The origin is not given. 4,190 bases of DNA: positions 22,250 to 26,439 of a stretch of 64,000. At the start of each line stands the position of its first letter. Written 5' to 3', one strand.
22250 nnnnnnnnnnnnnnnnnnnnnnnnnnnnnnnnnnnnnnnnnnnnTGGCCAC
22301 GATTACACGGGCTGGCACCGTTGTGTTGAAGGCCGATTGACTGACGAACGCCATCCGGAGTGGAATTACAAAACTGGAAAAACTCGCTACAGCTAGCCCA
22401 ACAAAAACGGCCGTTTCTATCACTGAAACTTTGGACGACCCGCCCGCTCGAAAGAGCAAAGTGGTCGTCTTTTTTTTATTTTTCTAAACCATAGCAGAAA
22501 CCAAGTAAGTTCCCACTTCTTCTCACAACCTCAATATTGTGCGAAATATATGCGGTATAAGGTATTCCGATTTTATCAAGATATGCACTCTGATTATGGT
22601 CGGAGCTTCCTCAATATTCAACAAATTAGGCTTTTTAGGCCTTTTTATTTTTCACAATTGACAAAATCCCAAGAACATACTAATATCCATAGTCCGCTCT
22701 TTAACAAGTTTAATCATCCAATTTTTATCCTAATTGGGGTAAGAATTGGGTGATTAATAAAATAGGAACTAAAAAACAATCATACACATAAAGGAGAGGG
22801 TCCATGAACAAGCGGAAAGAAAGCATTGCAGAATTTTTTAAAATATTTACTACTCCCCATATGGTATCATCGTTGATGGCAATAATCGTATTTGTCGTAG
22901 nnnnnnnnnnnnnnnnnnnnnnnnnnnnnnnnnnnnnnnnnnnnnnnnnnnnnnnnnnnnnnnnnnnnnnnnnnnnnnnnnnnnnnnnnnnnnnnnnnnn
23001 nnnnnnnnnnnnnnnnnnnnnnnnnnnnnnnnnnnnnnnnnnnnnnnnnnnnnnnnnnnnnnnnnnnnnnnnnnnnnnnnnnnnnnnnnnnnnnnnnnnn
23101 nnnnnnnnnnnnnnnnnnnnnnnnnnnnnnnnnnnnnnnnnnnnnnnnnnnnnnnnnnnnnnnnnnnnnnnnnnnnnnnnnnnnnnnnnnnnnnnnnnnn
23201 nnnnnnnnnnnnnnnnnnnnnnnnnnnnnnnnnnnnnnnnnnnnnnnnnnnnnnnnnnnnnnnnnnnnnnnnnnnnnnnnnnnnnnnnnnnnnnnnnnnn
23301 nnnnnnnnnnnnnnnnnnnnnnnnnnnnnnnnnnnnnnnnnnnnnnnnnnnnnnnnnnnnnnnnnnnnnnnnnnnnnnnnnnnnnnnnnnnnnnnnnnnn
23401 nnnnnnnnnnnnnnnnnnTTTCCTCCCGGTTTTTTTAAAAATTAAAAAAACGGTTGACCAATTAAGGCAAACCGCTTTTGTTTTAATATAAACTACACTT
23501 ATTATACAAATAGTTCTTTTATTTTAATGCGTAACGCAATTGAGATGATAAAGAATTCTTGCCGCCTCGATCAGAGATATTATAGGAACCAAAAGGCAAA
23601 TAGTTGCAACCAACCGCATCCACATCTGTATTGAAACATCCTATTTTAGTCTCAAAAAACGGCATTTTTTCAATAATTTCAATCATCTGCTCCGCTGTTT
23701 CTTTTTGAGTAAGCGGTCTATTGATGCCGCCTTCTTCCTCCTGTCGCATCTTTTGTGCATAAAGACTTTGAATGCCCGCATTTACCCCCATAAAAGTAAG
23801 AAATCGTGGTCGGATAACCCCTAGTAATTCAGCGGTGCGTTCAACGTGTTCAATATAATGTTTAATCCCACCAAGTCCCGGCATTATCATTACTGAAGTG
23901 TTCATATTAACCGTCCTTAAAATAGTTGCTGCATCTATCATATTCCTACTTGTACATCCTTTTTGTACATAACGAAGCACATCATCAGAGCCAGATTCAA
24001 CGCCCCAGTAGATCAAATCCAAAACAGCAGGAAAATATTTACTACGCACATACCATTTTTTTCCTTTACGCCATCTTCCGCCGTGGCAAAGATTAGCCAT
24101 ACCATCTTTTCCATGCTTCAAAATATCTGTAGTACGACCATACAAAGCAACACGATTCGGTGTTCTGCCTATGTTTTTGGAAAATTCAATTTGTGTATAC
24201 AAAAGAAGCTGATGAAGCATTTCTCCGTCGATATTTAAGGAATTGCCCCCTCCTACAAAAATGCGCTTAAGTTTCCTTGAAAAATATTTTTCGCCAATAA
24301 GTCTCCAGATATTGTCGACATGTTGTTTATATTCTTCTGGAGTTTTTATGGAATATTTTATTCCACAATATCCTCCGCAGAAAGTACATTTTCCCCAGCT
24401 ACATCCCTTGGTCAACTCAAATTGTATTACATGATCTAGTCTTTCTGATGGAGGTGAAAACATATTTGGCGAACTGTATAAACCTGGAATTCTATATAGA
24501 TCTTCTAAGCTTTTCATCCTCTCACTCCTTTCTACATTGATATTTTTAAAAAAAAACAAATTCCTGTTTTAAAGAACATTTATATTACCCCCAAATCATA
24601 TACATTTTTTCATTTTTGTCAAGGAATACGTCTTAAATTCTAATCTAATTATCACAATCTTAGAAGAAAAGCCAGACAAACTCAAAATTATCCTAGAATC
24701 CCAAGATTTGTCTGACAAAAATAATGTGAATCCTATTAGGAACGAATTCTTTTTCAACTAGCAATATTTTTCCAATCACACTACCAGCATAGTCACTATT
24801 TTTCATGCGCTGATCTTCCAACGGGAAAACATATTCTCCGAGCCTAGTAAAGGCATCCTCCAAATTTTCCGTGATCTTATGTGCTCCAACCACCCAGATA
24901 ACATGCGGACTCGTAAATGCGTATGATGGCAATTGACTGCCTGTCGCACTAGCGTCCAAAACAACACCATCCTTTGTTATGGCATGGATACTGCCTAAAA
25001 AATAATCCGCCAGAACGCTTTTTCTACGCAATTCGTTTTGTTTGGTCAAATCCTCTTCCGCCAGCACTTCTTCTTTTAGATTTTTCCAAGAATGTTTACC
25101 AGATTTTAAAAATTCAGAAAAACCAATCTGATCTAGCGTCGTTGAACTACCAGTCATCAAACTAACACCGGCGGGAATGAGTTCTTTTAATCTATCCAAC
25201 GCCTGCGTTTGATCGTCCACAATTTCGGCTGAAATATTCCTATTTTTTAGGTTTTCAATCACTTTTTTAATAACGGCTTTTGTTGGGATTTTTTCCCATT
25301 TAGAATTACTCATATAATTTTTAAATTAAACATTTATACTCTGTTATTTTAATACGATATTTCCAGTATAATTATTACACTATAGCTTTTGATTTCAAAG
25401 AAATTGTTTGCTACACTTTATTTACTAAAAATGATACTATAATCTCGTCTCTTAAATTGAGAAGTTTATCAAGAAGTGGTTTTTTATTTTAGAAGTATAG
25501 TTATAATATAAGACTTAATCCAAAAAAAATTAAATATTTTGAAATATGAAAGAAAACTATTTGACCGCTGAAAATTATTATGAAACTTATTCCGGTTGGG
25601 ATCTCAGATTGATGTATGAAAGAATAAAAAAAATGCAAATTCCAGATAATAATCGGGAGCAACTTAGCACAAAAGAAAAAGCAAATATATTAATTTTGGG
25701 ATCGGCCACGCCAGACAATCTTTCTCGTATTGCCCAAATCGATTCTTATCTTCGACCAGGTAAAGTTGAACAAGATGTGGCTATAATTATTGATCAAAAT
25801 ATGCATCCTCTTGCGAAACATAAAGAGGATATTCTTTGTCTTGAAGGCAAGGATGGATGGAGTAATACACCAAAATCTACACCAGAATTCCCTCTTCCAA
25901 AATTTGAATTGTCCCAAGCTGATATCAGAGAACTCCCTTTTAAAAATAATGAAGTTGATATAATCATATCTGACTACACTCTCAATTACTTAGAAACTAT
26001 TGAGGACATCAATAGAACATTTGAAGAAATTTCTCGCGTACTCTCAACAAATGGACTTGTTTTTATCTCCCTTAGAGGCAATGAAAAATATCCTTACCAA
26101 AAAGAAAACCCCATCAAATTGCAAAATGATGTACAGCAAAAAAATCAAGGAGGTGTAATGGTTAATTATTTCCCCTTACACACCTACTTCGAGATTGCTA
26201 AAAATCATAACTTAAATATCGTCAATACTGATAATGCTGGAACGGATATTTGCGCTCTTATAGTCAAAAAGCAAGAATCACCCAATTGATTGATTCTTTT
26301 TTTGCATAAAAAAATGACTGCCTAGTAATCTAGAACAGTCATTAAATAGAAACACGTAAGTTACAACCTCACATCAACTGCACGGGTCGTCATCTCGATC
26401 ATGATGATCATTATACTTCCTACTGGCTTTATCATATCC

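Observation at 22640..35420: Recombined promoter and leader modules driving paralogous gene cassettes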

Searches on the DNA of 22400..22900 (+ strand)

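Call 11: search_rna_families(source=window, start=22400, end=22900, threshold=evalue, max_evalue=10)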
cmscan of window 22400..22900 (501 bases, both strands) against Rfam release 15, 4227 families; matches with E-value up to 10: 10.
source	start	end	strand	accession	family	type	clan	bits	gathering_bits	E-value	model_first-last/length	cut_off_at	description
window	22710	22757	+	RF03940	MIR9563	Gene; miRNA;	-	22.1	90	0.1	1-127/127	no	MIR9563 microRNA precursor family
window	22707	22764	+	RF04225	MIR7502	Gene; miRNA;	-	21.8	71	4.9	1-143/143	no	MIR7502 microRNA precursor family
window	22703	22760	+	RF04211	MIR5185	Gene; miRNA;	-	19.5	101.7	0.33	1-111/111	no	MIR5185 microRNA precursor family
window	22423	22524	-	RF02521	Virus-PTE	Cis-reg;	-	17.9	80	0.5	1-85/85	no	Panicum mosaic virus cap-independent translation enhancer RNA (PTE)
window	22710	22757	+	RF03933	MIR6445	Gene; miRNA;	-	17.1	100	1.4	1-117/117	no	MIR6445 microRNA precursor family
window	22586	22725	+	RF02911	Baculoviridae_NAE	Cis-reg;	-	15.4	51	9.9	1-200/200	no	Baculoviridae Nucleocapsid Assembly essential Element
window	22528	22607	+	RF00206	U54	Gene; snRNA; snoRNA; CD-box;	CL00008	15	40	8.9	1-81/81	no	Small nucleolar RNA U54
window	22708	22757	-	RF03788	MIR5304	Gene; miRNA;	-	14.6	75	4.5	1-80/80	no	MIR5304 microRNA precursor family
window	22403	22485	+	RF00519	suhB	Gene; sRNA;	CL00108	12.2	41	9.3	1-77/77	no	Makes More Granules Regulator RNA (mmgR)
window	22462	22506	-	RF02060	STnc410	Gene; sRNA;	-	11.5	50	6.4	1-158/158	no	Enterobacterial sRNA STnc410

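Call 62: build_rna_model(alignment_id=A7, structure=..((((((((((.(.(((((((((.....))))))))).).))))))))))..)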
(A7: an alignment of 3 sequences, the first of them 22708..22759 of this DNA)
Model R1 built from alignment A7 (3 sequences, 53 columns); structure: as given.
model positions 52; base pairs 20; branch points 0; effective number of sequences 3; information 0.962 bits per position. Calibrated on 0.2 Mb of random sequence (short: E-values are rough).
structure used (alignment columns):
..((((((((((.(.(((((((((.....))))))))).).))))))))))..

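Call 63: search_with_rna_model(model_id=R1, sources=[window, L015, L016, L017, L018, L019, L020, L021, L012, L013, L014], max_evalue=10, show_alignments=6)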
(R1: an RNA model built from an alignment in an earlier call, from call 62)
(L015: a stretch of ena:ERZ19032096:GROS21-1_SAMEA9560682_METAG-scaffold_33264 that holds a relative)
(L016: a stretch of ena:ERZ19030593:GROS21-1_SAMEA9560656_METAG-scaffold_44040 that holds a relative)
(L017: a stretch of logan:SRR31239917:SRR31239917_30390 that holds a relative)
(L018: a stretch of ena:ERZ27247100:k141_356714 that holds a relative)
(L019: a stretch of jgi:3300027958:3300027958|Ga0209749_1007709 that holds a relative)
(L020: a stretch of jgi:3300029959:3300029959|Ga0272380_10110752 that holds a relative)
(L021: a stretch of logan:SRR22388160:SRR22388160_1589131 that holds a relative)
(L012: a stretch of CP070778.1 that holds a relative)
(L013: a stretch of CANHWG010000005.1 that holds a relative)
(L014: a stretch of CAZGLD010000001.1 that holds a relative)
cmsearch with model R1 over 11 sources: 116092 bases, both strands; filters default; matches with E-value up to 10: 14.
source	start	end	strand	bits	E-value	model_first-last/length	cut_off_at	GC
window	35314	35366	+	72.7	2.6e-15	1-52/52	no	0.32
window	22708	22759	+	72.3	3.2e-15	1-52/52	no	0.29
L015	1982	2033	+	67.9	4.1e-14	1-52/52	no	0.46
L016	1116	1167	+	67.9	4.1e-14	1-52/52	no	0.46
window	22708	22759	-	47.7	5e-09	1-52/52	no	0.29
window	35314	35366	-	42.3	1.1e-07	1-52/52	no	0.32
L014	7050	7072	+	21.8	0.017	16-38/52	no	0.39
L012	4189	4208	+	20.9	0.029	17-36/52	no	0.3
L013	4832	4869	+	19.6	0.06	1-52/52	no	0.32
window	3009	3059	+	15.4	0.7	1-52/52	no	0.25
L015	1982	2033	-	13.8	1.7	1-52/52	no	0.46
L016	1116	1167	-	13.8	1.7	1-52/52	no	0.46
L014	6176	6199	-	13.6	1.9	15-38/52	no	0.25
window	41165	41215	+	11.3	7.3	1-52/52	no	0.18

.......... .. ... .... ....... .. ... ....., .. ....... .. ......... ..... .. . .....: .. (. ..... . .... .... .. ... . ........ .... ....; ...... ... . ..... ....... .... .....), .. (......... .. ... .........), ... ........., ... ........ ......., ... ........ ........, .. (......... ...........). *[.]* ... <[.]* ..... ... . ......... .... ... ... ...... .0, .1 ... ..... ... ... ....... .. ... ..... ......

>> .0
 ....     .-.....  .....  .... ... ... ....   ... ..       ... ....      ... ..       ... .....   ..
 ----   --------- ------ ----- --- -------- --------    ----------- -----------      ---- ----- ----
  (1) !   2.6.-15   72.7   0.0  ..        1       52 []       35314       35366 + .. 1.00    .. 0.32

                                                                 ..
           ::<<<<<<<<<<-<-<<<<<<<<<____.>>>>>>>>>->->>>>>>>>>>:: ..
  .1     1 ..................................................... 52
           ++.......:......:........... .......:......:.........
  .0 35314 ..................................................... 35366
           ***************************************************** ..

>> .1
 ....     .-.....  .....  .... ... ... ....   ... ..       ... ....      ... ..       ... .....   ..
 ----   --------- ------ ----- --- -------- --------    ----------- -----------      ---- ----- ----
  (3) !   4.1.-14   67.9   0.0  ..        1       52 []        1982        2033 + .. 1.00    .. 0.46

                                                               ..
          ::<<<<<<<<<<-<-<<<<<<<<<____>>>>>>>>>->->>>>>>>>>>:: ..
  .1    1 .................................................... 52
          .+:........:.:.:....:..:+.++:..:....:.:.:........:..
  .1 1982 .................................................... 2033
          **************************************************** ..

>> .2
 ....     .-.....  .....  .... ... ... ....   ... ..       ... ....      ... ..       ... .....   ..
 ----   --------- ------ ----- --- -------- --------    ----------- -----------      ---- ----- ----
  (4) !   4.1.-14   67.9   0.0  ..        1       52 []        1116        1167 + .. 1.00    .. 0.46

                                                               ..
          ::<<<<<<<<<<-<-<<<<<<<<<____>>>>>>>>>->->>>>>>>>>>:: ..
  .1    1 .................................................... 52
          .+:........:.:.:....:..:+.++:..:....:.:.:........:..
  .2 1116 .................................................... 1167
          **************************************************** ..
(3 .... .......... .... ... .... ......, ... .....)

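Call 64: search_with_rna_model(model_id=R1, sources=[L022, L023, L024, L025, L026, L027, L028, L029, L030, L031, L032, L033, L034, L035, L036, L037, L038, L039, L040, L041, L042, L043, L044, L045, L046, L047, L048, L049, L050, L051, L052, L053, L054, L055, L056, L057, L058, L059, L060, L061, L062, L063, L064, L065, L066, L067, L068, L069, L070, L071, L072, L073, L074, L075, L076, L077, L078, L079, L080, L081, L082, L083, L084, L085, L086, L087, L088, L089, L090, L091, L092, L093, L094, L095, L096, L097, L098, L099, L100, L101, L102, L103, L104, L105, L106, L107, L108, L109, L110, L111, L112, L113, L114, L115, L116, L117, L118, L119, L120, L121], max_evalue=1)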
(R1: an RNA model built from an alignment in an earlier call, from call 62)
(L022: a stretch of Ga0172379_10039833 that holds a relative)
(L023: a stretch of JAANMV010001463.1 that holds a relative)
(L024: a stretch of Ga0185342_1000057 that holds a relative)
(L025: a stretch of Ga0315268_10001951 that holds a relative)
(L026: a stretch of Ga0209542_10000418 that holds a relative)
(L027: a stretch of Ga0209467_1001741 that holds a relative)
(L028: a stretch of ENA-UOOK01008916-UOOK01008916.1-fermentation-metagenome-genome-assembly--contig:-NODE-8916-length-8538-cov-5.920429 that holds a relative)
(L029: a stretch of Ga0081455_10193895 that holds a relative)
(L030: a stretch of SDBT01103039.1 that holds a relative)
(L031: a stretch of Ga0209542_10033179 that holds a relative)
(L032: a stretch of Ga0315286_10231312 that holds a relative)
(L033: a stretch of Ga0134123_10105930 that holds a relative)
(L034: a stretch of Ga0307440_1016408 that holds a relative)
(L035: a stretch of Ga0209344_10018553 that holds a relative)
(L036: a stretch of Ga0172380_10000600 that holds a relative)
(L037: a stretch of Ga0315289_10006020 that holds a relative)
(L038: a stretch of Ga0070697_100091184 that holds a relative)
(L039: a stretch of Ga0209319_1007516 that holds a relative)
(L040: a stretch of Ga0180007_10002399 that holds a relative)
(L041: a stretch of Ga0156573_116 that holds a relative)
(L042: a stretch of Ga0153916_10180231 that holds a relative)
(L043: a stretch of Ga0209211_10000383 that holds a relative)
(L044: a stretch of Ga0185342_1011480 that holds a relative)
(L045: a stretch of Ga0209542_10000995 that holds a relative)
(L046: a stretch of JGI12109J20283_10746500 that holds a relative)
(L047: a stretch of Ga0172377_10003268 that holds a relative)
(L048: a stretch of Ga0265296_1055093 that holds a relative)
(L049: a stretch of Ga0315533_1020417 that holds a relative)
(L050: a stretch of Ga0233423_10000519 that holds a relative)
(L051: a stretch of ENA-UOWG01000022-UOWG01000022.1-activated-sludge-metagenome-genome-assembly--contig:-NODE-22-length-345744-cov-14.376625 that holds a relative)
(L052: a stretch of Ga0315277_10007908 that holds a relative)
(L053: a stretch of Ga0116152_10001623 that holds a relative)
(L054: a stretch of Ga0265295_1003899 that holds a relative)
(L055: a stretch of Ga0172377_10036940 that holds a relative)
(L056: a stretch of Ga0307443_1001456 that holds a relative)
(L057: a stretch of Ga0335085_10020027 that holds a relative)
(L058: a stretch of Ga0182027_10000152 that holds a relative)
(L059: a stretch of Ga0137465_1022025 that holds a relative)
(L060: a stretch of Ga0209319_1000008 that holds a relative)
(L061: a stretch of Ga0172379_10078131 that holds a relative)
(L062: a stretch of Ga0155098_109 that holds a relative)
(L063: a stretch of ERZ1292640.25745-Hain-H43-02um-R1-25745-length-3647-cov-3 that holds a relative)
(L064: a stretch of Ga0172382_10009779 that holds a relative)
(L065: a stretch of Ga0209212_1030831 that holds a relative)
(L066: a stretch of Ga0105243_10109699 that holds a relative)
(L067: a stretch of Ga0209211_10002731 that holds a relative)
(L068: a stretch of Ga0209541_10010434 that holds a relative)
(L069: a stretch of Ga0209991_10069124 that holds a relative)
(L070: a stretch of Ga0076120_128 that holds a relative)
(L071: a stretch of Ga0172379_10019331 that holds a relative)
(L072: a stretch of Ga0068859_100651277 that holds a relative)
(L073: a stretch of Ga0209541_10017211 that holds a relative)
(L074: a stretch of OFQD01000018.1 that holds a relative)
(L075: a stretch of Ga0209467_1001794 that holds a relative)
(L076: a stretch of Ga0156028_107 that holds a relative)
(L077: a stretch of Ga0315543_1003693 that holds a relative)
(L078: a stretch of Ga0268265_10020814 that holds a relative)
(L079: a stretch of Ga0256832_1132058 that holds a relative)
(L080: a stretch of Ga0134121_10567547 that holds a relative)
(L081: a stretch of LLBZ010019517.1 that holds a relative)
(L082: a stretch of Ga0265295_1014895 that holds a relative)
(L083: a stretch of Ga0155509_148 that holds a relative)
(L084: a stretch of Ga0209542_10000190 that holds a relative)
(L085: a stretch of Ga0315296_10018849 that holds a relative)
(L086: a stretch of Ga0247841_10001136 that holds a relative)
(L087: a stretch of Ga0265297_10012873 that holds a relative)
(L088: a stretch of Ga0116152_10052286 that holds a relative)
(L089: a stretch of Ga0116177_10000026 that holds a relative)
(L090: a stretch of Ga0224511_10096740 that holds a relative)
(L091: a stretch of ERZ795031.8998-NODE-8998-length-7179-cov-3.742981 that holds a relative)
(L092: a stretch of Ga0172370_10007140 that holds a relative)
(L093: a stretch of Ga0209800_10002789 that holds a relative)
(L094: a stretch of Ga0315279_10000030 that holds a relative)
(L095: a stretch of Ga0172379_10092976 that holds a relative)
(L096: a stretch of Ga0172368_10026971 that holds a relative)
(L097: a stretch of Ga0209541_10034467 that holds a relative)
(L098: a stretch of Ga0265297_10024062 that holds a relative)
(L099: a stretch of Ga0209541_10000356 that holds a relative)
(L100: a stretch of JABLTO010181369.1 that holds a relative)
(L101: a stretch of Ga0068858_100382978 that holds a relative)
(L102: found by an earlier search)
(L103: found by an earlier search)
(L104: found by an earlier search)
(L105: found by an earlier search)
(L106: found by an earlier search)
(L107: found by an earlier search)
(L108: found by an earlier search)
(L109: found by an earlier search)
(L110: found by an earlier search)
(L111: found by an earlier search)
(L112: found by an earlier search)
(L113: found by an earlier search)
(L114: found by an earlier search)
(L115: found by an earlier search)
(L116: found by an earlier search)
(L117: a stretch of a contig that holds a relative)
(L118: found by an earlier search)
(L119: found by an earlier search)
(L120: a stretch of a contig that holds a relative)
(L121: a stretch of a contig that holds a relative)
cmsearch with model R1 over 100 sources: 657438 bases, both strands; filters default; matches with E-value up to 1: 1.
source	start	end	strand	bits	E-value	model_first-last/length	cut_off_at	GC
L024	3325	3374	+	22.9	0.048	1-52/52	no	0.3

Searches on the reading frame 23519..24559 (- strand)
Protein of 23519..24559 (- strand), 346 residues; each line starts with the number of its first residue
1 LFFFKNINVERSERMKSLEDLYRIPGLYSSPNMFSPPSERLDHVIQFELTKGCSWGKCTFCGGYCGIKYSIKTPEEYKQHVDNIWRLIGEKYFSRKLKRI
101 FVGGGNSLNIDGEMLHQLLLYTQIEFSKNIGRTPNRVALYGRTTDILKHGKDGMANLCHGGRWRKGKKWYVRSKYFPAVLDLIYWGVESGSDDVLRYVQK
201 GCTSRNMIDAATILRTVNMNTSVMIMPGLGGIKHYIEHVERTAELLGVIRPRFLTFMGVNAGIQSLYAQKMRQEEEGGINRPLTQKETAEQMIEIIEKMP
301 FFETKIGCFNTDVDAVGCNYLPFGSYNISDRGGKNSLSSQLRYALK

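Call 13: search_protein_families(library=pfam, proteins=[window:23519-24559:-], max_evalue=0.01)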
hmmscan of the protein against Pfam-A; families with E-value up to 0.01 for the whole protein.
window:23519-24559:- (346 aa): 1 family
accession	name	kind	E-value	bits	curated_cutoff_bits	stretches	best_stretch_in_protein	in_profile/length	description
PF04055.27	Radical_SAM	-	2.2e-09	38.2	29.5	1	48-245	2-165/166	Radical SAM superfamily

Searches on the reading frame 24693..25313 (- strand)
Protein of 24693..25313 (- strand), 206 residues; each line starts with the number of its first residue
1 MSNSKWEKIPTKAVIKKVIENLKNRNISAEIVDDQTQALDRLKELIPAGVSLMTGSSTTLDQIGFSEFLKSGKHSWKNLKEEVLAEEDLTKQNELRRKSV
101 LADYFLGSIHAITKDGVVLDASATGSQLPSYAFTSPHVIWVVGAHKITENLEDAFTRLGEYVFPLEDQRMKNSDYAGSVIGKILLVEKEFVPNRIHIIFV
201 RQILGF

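Call 13: search_protein_families(library=pfam, proteins=[window:24693-25313:-], max_evalue=0.01)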
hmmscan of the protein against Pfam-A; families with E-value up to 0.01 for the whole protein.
window:24693-25313:- (206 aa): 1 family
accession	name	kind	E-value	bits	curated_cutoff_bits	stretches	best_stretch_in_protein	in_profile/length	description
PF02589.21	LUD_dom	-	2.1e-27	96.5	22.6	1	15-200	1-189/189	LUD domain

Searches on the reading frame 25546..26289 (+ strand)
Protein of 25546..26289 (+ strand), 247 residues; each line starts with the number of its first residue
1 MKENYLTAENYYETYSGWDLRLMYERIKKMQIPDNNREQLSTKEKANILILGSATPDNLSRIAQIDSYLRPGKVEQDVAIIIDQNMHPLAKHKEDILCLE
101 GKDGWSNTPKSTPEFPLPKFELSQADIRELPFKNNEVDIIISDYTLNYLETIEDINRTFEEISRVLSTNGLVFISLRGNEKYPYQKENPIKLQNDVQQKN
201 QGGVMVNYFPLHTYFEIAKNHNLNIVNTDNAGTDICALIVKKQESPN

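Call 13: search_protein_families(library=pfam, proteins=[window:25546-26289:+], max_evalue=0.01)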
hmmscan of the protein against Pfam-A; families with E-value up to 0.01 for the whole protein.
window:25546-26289:+ (247 aa): 4 families
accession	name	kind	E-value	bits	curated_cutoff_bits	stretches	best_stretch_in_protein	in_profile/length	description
PF08241.18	Methyltransf_11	-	4.6e-10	40.5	21.2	1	117-174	43-95/95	Methyltransferase domain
PF13847.12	Methyltransf_31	-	2.1e-07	31.1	27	1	120-178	56-113/145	Methyltransferase domain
PF13649.12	Methyltransf_25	-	6.6e-07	30.4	27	1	118-170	46-97/97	Methyltransferase domain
PF13489.12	Methyltransf_23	-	0.00019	21.7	27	1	119-226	64-162/164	Methyltransferase domain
